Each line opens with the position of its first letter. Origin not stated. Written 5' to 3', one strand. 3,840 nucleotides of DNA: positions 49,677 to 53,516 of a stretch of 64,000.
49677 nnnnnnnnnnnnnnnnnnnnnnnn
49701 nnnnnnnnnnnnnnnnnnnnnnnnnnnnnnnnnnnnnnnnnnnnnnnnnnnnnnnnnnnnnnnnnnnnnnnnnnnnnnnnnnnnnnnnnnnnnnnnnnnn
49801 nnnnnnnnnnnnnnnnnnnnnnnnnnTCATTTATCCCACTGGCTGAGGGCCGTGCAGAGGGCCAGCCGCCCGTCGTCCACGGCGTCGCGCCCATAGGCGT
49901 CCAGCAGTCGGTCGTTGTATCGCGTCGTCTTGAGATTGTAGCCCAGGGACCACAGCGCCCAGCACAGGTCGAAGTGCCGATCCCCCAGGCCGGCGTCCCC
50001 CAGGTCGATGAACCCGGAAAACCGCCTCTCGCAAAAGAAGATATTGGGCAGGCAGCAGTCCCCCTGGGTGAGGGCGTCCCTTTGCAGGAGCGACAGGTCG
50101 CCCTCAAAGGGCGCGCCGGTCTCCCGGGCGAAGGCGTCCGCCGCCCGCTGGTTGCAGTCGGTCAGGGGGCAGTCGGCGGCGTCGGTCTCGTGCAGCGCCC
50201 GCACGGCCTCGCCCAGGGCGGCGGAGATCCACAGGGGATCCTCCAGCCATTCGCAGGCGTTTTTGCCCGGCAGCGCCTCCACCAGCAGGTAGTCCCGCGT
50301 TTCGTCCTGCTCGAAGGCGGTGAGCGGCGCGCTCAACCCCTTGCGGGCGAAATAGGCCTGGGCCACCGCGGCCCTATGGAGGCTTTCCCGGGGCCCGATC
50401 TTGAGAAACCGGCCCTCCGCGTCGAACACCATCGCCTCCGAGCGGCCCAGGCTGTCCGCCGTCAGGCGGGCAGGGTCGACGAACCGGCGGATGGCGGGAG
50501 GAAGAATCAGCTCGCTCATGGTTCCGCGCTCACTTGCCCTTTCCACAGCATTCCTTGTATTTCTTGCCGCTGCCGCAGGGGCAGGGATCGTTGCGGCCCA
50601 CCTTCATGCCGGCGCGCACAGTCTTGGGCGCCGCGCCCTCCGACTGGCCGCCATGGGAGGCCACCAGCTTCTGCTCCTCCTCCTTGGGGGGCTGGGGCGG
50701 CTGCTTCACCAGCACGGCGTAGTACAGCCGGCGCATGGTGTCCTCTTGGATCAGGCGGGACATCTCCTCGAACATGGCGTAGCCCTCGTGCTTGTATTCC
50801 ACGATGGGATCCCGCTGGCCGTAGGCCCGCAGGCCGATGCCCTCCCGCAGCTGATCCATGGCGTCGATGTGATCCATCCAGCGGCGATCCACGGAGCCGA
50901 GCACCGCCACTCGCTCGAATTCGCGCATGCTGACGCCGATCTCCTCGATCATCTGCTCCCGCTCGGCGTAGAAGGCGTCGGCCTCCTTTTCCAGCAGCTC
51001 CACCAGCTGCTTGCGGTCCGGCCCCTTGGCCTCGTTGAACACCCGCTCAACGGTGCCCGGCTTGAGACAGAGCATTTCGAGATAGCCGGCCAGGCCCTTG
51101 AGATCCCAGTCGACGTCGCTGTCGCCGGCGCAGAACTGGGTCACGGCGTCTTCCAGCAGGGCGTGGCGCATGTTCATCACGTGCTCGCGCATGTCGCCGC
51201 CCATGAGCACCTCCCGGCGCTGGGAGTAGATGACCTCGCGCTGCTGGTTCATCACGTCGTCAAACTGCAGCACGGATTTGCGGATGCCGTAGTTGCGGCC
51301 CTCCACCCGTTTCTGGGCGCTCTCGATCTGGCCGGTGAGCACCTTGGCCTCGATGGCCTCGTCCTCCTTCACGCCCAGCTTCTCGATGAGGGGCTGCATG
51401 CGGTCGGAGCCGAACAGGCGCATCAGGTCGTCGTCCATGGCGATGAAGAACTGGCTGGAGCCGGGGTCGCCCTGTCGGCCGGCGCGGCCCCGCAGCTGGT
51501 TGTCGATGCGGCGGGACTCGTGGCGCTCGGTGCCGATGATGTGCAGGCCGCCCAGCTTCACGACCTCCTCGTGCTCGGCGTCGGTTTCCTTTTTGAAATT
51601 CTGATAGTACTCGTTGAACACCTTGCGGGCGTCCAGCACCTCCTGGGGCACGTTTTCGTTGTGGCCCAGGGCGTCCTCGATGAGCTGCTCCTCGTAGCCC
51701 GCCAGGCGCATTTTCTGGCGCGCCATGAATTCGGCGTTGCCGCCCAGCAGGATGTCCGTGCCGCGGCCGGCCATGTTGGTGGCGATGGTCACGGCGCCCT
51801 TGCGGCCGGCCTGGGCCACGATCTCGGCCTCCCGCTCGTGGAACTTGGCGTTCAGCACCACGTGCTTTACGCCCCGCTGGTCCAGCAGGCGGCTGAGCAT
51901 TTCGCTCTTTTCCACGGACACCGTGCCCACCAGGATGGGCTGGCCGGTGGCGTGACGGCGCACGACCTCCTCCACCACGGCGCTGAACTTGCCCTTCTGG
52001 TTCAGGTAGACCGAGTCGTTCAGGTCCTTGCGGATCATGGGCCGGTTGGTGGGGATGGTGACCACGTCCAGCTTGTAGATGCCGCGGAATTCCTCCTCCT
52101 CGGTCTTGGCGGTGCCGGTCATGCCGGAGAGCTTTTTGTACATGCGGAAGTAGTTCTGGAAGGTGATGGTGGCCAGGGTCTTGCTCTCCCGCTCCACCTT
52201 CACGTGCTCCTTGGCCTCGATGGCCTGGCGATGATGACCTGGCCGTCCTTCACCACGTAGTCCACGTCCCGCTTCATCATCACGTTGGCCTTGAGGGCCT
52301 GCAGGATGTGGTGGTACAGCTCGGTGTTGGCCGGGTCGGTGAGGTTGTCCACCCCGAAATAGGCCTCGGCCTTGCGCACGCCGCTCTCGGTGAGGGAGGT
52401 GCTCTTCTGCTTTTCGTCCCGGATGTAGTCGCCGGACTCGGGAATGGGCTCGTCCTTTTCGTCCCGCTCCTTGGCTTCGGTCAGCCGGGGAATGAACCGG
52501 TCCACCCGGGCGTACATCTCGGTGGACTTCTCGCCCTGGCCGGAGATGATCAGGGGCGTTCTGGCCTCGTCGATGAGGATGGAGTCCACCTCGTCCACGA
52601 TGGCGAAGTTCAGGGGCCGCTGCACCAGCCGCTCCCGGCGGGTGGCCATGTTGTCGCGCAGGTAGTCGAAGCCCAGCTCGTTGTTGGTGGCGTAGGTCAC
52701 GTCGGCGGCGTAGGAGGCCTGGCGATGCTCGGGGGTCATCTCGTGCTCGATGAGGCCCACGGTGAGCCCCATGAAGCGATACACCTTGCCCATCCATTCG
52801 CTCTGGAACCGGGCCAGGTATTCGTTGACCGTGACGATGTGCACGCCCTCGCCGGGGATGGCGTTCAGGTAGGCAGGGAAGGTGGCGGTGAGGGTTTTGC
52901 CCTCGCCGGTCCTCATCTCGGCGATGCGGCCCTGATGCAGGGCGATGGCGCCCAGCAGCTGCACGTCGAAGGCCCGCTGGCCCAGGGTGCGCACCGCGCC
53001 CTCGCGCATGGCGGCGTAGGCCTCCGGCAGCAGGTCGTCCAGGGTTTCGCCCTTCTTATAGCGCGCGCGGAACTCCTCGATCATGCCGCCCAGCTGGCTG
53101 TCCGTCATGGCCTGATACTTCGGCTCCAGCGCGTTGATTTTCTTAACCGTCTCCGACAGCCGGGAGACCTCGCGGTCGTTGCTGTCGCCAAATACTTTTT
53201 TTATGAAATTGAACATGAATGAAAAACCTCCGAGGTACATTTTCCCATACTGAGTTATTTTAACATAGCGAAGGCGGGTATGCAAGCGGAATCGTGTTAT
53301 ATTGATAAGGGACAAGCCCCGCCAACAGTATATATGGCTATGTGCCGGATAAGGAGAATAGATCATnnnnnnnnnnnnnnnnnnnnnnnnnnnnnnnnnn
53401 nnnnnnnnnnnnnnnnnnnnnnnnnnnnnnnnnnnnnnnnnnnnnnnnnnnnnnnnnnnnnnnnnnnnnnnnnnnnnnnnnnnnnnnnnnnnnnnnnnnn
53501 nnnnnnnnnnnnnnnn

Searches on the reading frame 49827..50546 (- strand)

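Call 50: search_protein_families(library=pfam, proteins=[window:49827-50546:-], max_evalue=0.001)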
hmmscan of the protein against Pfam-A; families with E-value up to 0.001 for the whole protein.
window:49827-50546:- (239 aa): 1 family
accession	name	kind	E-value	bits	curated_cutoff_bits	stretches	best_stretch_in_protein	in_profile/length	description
PF01636.29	APH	-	5.5e-16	59.5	23.2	1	162-223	173-231/239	Phosphotransferase enzyme family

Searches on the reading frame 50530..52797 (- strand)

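Call 74: search_protein_families(library=pfam, proteins=[window:50530-52797:-], max_evalue=0.001)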
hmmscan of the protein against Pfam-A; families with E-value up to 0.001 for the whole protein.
window:50530-52797:- (755 aa): 4 families
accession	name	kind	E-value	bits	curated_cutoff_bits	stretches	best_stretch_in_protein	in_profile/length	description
PF21090.3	P-loop_SecA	-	1.1e-93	312.9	27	1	253-479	1-205/205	SecA P-loop domain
PF07516.18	SecA_SW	-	1.5e-67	228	26.7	1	481-692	1-197/200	SecA Wing and Scaffold domain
PF07517.20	SecA_DEAD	-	5.3e-19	69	24.6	1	153-238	246-290/290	SecA DEAD-like domain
PF02810.21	SEC-C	-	6.7e-10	39.1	20.4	1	735-753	1-19/19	SEC-C motif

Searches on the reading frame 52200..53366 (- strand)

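Call 74: search_protein_families(library=pfam, proteins=[window:52200-53366:-], max_evalue=0.001)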
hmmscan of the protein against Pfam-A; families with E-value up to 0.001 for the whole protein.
window:52200-53366:- (388 aa): 3 families
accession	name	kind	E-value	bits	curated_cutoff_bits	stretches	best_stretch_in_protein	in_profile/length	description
PF07517.20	SecA_DEAD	-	8.5e-105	350.6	24.6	1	56-315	2-247/290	SecA DEAD-like domain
PF01043.26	SecA_PP_bind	-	2e-25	89.9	23.5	1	280-379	1-87/110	SecA preprotein cross-linking domain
PF00270.35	DEAD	-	7.1e-06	26.3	26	1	147-265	17-131/167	DEAD/DEAH box helicase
